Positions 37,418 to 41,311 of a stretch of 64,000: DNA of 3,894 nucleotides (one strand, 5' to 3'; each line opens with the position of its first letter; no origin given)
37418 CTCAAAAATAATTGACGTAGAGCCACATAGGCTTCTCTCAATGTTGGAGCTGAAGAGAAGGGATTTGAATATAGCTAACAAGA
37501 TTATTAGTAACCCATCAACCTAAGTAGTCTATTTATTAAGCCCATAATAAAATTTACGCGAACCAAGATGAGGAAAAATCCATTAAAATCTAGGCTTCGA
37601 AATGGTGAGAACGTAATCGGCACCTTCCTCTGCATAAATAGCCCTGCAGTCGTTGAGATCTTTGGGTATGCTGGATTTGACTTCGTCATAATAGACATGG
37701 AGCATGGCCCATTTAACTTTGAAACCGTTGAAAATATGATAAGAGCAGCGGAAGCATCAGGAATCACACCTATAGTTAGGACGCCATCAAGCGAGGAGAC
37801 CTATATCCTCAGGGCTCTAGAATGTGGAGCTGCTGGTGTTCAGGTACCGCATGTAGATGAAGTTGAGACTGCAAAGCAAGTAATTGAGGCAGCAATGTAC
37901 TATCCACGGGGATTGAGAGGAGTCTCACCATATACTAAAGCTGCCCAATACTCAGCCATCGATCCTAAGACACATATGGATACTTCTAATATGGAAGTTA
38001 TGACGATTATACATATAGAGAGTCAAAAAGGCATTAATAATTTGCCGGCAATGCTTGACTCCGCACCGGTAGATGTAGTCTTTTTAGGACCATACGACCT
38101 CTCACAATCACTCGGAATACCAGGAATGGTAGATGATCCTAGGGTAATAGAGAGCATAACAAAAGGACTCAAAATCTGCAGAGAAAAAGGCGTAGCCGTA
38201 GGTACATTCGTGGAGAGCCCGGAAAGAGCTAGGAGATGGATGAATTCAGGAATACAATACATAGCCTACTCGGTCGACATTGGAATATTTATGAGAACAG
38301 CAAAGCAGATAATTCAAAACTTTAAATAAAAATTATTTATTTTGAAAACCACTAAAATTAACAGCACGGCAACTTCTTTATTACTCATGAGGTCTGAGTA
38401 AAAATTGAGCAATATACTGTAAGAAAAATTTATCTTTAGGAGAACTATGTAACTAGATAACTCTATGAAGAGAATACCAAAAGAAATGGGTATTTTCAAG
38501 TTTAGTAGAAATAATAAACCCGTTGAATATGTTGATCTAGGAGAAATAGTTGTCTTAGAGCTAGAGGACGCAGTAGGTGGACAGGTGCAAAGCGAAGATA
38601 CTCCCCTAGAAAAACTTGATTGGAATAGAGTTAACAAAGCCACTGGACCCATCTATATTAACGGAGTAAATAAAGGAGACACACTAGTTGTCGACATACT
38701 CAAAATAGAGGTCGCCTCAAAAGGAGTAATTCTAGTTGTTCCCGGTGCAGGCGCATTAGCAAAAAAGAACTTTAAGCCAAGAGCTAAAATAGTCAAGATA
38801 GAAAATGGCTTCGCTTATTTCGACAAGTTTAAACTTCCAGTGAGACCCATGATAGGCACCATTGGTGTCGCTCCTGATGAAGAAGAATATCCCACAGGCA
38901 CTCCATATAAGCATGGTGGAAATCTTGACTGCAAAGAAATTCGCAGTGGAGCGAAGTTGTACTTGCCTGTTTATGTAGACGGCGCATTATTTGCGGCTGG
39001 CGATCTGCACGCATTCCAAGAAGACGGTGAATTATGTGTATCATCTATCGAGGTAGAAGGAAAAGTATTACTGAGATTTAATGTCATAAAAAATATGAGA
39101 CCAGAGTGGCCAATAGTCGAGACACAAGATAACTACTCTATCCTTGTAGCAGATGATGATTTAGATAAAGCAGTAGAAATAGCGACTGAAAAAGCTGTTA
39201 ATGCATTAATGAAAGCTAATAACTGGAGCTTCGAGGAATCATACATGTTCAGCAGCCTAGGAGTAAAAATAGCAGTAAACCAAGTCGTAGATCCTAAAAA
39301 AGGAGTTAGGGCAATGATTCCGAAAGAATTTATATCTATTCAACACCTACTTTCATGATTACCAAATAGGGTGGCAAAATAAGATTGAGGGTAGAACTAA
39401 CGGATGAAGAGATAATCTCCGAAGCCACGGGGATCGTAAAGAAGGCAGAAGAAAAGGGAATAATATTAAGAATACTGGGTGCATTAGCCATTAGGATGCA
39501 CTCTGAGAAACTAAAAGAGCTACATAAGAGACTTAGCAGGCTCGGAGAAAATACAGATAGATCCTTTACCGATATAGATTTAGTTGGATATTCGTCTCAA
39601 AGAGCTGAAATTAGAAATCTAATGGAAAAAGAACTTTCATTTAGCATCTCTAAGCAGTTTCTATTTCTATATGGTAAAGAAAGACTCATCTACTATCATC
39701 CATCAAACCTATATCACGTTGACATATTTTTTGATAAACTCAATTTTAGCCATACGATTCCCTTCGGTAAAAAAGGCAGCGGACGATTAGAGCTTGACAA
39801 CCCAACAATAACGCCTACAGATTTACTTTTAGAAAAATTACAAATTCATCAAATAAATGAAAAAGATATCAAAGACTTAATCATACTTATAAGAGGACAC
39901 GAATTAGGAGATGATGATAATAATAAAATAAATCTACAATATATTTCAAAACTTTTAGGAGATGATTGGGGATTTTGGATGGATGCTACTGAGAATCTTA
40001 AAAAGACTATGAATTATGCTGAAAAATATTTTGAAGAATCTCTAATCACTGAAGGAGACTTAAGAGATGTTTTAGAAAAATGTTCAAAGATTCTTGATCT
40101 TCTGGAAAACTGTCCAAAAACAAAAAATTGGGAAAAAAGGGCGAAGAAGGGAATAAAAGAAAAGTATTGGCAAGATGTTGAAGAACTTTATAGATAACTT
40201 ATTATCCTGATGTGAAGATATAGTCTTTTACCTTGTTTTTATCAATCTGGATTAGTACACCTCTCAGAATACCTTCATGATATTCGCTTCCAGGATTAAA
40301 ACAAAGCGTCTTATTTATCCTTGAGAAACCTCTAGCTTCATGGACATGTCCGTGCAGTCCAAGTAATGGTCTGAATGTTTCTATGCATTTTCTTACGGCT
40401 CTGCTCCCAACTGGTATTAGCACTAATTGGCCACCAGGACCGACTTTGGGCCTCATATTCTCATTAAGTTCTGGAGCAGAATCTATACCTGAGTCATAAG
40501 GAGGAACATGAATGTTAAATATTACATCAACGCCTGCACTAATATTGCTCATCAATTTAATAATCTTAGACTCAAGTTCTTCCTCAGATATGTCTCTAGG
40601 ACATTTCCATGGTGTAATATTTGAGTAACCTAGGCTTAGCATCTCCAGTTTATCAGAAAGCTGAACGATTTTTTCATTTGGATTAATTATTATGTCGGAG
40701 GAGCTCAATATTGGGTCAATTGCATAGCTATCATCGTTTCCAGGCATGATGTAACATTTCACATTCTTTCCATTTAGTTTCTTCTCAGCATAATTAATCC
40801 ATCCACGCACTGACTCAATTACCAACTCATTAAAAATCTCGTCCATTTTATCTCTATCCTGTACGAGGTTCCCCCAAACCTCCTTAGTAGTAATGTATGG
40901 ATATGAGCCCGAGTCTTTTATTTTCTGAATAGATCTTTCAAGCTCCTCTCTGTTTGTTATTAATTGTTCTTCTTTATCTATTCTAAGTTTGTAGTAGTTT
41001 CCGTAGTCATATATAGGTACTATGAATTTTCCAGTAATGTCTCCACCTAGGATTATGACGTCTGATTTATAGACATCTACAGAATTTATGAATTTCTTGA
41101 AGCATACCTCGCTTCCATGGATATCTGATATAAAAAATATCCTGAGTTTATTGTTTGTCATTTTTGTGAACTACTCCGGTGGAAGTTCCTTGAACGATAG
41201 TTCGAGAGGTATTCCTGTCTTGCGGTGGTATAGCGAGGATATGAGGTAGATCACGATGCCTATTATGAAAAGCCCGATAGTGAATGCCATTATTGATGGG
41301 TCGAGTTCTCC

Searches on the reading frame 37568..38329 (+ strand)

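Call 65: search_protein_families(library=pfam, proteins=[window:37568-38329:+], max_evalue=0.0001)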
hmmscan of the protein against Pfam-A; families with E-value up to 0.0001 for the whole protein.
window:37568-38329:+ (253 aa): 1 family
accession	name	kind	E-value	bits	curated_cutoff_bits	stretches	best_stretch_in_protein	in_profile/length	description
PF03328.21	HpcH_HpaI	-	1.6e-33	116.3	25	1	17-242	2-219/221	HpcH/HpaI aldolase/citrate lyase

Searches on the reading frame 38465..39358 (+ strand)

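Call 65: search_protein_families(library=pfam, proteins=[window:38465-39358:+], max_evalue=0.0001)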
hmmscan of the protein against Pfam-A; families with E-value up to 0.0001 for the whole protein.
window:38465-39358:+ (297 aa): 1 family
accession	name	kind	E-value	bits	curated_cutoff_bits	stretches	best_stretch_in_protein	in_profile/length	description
PF03069.20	FmdA_AmdA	-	9.1e-36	124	27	2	144-288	203-369/373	Acetamidase/Formamidase family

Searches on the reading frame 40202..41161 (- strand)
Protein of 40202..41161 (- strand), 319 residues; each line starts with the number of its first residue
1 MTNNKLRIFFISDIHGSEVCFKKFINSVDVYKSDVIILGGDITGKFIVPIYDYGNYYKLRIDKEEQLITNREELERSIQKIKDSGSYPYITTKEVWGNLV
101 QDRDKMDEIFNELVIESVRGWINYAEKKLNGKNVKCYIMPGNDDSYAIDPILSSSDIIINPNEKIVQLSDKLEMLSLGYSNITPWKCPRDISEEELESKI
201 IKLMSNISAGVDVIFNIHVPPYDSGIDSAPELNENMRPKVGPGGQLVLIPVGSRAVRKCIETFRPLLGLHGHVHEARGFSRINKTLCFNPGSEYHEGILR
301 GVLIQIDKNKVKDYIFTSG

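Call 65: search_protein_families(library=pfam, proteins=[window:40202-41161:-], max_evalue=0.0001)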
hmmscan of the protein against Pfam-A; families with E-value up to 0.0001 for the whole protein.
window:40202-41161:- (319 aa): 2 families
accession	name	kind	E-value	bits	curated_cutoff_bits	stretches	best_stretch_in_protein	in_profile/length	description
PF00149.33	Metallophos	-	4.6e-05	24.4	21.5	0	6-274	1-189/191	Calcineurin-like phosphoesterase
PF14582.11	Metallophos_3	-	5.7e-05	23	28.2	0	252-298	198-243/259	Metallophosphoesterase, calcineurin superfamily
